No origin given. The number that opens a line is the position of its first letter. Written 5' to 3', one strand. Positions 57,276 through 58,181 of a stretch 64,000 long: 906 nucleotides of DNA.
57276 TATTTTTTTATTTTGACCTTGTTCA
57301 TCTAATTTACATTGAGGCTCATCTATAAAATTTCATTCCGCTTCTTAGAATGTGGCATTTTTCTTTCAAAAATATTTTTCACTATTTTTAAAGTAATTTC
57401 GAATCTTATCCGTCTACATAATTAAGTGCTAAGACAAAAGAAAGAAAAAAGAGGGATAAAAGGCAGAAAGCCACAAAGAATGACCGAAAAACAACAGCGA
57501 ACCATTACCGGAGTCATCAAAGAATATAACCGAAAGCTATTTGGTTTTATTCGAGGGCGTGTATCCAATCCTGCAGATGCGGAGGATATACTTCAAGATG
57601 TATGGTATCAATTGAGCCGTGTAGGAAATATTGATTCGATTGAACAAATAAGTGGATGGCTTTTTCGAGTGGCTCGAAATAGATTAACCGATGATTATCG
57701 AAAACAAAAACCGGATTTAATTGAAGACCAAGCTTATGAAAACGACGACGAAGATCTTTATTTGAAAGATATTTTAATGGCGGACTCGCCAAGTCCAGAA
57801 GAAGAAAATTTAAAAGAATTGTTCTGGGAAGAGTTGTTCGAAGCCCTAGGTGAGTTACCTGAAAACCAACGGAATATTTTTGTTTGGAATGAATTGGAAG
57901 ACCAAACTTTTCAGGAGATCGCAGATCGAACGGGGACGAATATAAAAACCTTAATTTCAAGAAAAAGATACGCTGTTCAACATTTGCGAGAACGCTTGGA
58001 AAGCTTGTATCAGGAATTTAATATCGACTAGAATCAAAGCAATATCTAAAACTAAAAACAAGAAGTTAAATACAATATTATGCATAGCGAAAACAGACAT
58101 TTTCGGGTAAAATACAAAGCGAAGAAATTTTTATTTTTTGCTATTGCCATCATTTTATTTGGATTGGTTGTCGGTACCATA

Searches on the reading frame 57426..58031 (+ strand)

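Call 60: search_protein_families(library=pfam, proteins=[window:57426-58031:+], max_evalue=0.0001)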
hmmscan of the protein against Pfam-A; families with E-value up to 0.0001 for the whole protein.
window:57426-58031:+ (201 aa): 3 families
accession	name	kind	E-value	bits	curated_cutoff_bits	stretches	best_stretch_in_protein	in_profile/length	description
PF04542.20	Sigma70_r2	-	3.1e-11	43.3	24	1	31-95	2-69/71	Sigma-70 region 2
PF08281.18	Sigma70_r4_2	-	8.6e-09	35.4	25.7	1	135-179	2-46/54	Sigma-70, region 4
PF04545.22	Sigma70_r4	-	3.6e-07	30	24.1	1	140-189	1-50/50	Sigma-70, region 4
